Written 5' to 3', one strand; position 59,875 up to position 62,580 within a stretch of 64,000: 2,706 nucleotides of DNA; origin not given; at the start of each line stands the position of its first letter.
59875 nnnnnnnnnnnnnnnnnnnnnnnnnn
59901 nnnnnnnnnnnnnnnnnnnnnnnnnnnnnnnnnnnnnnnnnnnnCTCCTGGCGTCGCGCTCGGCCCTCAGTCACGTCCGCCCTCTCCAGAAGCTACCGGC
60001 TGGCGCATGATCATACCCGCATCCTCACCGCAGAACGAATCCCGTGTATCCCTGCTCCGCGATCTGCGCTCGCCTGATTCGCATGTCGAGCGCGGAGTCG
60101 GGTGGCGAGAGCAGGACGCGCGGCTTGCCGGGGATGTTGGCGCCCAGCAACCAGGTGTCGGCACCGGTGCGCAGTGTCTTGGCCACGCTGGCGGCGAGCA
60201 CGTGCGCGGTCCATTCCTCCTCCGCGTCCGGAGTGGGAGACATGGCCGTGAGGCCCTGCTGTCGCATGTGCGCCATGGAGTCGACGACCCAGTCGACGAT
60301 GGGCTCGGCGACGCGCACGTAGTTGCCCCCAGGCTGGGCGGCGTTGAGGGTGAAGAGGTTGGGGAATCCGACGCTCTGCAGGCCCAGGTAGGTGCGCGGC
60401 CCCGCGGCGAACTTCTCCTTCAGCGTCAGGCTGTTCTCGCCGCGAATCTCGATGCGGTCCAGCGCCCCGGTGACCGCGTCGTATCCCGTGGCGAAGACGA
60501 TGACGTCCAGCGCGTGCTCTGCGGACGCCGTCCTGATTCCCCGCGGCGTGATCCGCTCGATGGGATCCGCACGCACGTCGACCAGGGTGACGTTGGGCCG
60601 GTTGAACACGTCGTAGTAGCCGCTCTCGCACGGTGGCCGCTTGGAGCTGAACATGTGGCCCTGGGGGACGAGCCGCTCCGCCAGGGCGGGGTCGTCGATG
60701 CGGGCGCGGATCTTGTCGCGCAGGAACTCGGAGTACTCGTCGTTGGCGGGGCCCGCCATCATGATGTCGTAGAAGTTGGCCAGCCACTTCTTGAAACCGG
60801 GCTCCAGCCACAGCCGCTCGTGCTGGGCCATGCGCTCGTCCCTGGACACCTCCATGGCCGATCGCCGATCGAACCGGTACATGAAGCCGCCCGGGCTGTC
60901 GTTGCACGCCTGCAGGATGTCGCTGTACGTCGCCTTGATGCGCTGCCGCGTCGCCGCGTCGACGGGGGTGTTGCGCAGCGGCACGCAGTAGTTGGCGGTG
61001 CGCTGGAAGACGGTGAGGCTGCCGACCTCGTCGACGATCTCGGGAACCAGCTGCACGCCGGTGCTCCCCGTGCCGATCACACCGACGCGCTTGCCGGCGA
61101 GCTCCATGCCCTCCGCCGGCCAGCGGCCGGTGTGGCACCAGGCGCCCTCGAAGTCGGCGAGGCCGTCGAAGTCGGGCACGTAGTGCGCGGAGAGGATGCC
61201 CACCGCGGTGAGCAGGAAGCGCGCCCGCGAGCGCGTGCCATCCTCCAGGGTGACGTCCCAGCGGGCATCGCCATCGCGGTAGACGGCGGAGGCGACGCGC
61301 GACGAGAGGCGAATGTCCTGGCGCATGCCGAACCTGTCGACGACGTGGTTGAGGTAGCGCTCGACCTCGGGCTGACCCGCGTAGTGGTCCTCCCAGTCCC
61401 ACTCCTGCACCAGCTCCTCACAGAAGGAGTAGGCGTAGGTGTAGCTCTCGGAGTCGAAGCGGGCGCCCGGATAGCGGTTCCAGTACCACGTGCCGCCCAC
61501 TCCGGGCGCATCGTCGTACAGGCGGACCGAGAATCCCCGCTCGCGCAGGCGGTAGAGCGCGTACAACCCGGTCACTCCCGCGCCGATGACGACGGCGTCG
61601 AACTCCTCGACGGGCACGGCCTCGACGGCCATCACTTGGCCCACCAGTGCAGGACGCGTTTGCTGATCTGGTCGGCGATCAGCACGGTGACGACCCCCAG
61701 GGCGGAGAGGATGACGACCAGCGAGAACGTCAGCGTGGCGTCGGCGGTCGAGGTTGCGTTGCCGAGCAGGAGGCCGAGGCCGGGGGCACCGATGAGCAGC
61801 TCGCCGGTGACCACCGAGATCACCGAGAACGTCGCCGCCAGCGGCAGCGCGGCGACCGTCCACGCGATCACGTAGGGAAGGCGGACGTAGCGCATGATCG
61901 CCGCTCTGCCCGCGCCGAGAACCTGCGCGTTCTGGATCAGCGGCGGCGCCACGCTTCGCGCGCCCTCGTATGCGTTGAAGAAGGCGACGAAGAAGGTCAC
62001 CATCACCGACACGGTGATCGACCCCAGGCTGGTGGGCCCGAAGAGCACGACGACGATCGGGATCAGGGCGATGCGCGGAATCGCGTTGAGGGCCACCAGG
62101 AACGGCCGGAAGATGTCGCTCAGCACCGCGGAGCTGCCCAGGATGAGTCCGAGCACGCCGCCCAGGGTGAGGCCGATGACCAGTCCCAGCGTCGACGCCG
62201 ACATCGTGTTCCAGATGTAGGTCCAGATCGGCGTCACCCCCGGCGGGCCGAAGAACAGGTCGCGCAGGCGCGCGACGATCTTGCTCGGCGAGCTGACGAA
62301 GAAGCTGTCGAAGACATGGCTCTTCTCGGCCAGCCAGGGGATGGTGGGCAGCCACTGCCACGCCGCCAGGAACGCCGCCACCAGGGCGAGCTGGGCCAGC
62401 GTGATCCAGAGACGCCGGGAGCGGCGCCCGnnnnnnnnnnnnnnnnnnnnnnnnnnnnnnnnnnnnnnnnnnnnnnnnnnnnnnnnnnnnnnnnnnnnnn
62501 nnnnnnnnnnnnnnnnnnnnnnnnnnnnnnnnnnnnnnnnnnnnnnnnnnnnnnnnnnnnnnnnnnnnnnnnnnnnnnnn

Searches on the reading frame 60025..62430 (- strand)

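Call 58: search_protein_families(library=pfam, proteins=[window:60025-62430:-], max_evalue=0.0001)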
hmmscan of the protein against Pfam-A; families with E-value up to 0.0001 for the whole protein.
window:60025-62430:- (801 aa): 5 families
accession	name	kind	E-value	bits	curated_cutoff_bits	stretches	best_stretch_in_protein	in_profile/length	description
PF13450.12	NAD_binding_8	-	3.8e-11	43.5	21.9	1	281-330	1-50/68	NAD(P)-binding Rossmann-like domain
PF00743.25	FMO-like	-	6.2e-08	32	22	1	280-478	5-215/532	Flavin-binding monooxygenase-like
PF07992.20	Pyr_redox_2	-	2.6e-06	27.5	26.1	1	278-461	2-157/291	Pyridine nucleotide-disulphide oxidoreductase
PF01266.30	DAO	-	4.9e-06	26.8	27.9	1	278-318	1-42/353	FAD dependent oxidoreductase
PF13738.12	Pyr_redox_3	-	1.3e-05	25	30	1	280-501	1-221/305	Pyridine nucleotide-disulphide oxidoreductase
